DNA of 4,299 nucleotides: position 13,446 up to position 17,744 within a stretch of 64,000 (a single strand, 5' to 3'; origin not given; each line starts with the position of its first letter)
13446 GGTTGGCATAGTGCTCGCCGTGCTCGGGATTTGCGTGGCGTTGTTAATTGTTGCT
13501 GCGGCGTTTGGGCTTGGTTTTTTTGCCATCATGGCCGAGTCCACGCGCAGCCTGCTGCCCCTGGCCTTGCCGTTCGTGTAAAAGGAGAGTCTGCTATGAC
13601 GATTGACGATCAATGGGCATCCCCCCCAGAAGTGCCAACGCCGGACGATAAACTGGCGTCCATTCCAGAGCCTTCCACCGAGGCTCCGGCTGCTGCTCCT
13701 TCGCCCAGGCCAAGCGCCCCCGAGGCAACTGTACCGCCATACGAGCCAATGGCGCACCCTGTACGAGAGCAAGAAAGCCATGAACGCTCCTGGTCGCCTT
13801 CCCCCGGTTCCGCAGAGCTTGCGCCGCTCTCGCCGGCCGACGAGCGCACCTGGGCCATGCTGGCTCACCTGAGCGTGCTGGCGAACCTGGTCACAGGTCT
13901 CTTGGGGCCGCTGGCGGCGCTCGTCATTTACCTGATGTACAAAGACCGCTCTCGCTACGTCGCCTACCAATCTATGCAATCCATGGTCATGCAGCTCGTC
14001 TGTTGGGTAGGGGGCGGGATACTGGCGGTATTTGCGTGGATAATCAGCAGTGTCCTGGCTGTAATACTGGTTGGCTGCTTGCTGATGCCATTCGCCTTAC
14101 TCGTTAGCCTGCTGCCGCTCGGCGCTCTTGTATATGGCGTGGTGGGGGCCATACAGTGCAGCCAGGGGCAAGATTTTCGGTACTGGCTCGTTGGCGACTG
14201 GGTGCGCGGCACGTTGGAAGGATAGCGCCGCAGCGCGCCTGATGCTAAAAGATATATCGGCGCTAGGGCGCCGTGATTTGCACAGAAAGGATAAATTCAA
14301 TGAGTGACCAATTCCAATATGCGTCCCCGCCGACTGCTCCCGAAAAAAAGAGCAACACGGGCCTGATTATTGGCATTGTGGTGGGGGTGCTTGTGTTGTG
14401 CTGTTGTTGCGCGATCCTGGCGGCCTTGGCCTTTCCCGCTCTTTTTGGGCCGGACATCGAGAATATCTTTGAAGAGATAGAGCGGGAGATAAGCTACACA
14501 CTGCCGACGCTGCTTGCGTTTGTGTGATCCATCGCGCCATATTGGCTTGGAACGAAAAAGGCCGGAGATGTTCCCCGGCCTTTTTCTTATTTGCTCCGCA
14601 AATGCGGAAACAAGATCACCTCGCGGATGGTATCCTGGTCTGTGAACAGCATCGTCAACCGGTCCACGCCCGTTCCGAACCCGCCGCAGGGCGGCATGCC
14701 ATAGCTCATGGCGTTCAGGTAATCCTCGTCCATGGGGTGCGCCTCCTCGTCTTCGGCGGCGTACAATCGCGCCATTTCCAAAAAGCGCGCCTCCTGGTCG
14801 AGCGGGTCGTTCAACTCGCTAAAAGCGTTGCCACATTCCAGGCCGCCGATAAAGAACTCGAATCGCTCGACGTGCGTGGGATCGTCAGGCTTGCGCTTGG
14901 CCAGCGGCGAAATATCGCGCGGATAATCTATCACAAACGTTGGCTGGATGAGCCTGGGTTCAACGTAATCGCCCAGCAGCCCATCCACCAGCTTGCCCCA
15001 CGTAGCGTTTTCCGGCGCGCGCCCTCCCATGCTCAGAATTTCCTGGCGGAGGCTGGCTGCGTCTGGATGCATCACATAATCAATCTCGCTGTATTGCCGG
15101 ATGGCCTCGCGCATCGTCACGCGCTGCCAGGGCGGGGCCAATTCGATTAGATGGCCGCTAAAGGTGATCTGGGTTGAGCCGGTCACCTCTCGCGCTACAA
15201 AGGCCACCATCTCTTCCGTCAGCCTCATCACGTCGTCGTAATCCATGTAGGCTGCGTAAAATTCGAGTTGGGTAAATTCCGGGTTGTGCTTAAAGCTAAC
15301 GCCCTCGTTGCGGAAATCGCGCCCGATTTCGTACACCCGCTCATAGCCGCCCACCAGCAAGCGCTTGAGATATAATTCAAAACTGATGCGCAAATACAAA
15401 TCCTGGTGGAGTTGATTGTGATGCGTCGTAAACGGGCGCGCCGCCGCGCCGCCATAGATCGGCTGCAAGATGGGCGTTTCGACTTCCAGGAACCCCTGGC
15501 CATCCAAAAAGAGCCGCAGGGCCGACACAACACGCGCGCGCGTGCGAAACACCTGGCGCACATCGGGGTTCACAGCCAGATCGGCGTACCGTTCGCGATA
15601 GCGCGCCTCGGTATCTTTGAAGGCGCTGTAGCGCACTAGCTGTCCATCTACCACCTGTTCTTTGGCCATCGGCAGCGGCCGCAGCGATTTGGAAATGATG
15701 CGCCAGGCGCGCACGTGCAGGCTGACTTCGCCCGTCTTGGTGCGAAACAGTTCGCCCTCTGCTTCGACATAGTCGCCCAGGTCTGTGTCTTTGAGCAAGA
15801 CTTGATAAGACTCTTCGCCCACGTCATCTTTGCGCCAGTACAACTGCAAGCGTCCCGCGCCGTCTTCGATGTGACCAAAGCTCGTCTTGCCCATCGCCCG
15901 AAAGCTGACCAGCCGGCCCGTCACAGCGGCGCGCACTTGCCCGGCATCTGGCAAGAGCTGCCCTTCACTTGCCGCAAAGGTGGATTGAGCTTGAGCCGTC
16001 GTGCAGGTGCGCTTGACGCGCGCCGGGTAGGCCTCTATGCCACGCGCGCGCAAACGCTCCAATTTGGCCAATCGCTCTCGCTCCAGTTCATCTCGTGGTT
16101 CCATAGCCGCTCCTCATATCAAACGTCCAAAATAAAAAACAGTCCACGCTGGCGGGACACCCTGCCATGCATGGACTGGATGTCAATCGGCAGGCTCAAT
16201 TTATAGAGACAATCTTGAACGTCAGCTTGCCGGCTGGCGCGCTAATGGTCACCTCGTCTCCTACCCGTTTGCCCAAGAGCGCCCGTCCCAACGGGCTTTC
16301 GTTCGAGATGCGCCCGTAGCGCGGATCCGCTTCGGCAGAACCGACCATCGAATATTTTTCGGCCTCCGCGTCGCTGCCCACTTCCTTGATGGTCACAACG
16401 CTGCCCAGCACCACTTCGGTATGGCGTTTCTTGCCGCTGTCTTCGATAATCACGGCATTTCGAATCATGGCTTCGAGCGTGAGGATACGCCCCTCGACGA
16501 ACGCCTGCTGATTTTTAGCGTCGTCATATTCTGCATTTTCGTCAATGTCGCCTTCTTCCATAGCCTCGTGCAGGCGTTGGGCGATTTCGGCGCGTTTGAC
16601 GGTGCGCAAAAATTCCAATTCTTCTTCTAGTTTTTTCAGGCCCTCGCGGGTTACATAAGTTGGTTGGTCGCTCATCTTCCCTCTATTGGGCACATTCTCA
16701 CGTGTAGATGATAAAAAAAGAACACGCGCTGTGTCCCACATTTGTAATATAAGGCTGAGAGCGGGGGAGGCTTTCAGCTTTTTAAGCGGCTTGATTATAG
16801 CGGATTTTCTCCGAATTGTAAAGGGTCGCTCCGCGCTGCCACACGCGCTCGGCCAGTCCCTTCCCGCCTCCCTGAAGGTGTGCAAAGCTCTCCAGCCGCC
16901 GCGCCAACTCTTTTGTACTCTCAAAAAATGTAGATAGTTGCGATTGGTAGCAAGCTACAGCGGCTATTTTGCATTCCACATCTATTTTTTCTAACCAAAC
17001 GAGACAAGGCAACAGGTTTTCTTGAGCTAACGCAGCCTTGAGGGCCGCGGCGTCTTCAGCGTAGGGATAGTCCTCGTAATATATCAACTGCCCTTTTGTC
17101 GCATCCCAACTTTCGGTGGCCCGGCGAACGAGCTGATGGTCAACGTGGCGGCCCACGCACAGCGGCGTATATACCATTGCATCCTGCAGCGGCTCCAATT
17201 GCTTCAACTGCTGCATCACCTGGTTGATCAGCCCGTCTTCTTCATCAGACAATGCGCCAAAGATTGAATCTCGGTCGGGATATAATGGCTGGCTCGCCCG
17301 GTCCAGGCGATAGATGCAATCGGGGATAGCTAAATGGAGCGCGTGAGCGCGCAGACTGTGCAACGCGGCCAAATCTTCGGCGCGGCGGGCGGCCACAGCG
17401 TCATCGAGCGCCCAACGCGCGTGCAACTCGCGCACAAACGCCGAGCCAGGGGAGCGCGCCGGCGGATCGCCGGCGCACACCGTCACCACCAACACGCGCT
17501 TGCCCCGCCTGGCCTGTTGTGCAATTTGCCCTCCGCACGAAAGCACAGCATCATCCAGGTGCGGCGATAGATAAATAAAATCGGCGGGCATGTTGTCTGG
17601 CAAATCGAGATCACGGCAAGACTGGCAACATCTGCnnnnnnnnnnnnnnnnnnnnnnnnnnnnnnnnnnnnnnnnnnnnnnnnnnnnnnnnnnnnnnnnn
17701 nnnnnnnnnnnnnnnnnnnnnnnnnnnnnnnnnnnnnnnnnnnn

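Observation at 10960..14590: Co-directional cluster of six small polytopic membrane proteins of unknown function behind twin near-identical promoters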

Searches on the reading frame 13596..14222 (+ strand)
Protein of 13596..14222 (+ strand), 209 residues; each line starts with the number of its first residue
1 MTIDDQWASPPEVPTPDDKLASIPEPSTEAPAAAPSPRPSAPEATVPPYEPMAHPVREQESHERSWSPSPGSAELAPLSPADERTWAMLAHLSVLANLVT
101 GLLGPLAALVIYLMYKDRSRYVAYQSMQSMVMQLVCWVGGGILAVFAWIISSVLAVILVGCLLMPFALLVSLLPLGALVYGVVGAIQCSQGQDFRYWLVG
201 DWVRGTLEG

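Call 7: search_protein_families(library=pfam, proteins=[window:13596-14222:+], max_evalue=1)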
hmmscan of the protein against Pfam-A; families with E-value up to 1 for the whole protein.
window:13596-14222:+ (209 aa): 3 families
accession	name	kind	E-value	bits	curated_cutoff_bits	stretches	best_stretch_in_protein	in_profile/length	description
PF09685.15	DUF4870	-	4.6e-19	68.8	25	1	83-199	1-103/107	Domain of unknown function (DUF4870)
PF00487.30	FA_desaturase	-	0.18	11.9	29.7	1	70-170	76-176/253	Fatty acid desaturase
PF10725.14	DUF2517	-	0.69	10.2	25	0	106-124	21-39/61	Protein of unknown function (DUF2517)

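Call 8: search_protein_families(library=ncbifam, proteins=[window:13596-14222:+], max_evalue=1)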
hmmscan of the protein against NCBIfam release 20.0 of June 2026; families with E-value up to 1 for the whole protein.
window:13596-14222:+ (209 aa): 1 family
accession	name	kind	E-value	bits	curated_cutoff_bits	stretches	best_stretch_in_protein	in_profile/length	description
NF046089.1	CD3337_EF1877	subfamily_domain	0.18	10.6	120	1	127-174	303-350/450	CD3337/EF1877 family mobilome membrane protein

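Call 63: search_protein_families(library=padloc, proteins=[window:13596-14222:+], max_evalue=0.01)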
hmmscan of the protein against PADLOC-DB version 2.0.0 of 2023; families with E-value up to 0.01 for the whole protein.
window:13596-14222:+ (209 aa): 0 families

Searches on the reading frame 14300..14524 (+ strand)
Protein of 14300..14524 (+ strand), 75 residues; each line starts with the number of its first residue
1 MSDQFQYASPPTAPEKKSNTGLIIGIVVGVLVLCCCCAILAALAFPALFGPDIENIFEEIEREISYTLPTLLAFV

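Call 7: search_protein_families(library=pfam, proteins=[window:14300-14524:+], max_evalue=1)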
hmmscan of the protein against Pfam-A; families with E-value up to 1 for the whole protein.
window:14300-14524:+ (75 aa): 0 families

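Call 8: search_protein_families(library=ncbifam, proteins=[window:14300-14524:+], max_evalue=1)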
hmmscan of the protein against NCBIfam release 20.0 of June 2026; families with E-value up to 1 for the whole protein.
window:14300-14524:+ (75 aa): 4 families
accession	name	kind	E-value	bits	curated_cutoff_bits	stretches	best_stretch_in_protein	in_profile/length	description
NF038392.1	div_DrpB_YedR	equivalog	0.017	15.4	50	1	12-45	46-79/86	cell division protein DrpB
NF033761.1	gliding_GltJ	equivalog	0.046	12.8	450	1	7-41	356-391/671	adventurous gliding motility protein GltJ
TIGR00367.1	TIGR00367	hypoth_equivalog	0.059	12.5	179.65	1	25-71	67-113/312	calcium/sodium antiporter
NF033158.1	Myrrcad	domain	0.08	12.5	33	1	17-32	2-17/36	MyrrCad domain-containing protein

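Call 56: find_related_loci(query=A4, collection=metagenome_contigs, flank=6000)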
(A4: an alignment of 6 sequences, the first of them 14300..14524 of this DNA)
Query A4 (75 aa) in metagenome_contigs; peptide patterns used: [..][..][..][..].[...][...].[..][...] (x = any residue, [..] = any of these).
600 stretches matched a pattern (row limit reached: there are more); 63 encode a relative of the query (tblastn E <= 1e-3); 63 distinct loci.
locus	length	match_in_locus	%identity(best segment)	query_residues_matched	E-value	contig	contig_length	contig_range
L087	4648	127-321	47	2-73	2e-12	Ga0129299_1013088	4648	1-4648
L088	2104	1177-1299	64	9-53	4e-10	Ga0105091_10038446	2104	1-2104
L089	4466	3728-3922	48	9-75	1e-9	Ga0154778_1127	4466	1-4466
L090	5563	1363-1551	49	11-75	9e-10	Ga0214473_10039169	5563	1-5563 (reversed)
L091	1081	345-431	77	16-45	4e-9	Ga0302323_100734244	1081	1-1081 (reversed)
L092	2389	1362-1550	57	6-75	7e-9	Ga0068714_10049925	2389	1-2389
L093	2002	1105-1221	63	11-53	1e-8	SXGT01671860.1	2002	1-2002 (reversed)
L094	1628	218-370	43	1-58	1e-8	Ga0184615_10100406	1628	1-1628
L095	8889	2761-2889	49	3-45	7e-8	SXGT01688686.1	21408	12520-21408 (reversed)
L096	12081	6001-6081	67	10-35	8e-8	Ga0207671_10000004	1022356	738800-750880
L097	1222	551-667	54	12-50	1e-7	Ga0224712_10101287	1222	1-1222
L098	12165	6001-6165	36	11-65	2e-7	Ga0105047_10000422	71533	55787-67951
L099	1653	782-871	63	13-42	2e-7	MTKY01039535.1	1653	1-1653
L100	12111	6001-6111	46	11-45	3e-7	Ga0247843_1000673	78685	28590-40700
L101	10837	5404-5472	65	14-36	4e-7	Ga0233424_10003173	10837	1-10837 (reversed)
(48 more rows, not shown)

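Call 63: search_protein_families(library=padloc, proteins=[window:14300-14524:+], max_evalue=0.01)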
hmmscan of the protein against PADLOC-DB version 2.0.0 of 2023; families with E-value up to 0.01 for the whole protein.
window:14300-14524:+ (75 aa): 0 families

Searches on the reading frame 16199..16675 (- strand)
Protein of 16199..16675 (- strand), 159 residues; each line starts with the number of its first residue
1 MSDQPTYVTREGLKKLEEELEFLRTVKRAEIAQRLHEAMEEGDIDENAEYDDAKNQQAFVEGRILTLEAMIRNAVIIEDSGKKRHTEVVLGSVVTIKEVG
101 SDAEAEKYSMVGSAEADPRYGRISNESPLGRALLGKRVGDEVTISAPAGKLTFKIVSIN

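Call 67: search_protein_families(library=pfam, proteins=[window:16199-16675:-], max_evalue=0.00001)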
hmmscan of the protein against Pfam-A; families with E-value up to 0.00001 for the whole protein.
window:16199-16675:- (159 aa): 2 families
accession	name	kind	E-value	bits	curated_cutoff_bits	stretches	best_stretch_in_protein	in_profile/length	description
PF03449.20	GreA_GreB_N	-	1.4e-27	96.1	24.5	1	7-76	2-71/71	Transcription elongation factor, N-terminal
PF01272.25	GreA_GreB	-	2e-25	89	26.9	1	85-159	3-76/77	Transcription elongation factor, GreA/GreB, C-term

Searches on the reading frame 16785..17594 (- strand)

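Call 67: search_protein_families(library=pfam, proteins=[window:16785-17594:-], max_evalue=0.00001)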
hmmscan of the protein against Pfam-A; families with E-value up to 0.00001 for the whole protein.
window:16785-17594:- (270 aa): 1 family
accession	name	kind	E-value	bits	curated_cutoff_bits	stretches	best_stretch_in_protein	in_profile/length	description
PF02585.22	PIG-L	-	8.6e-15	55.8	28.2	1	9-162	3-127/129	GlcNAc-PI de-N-acetylase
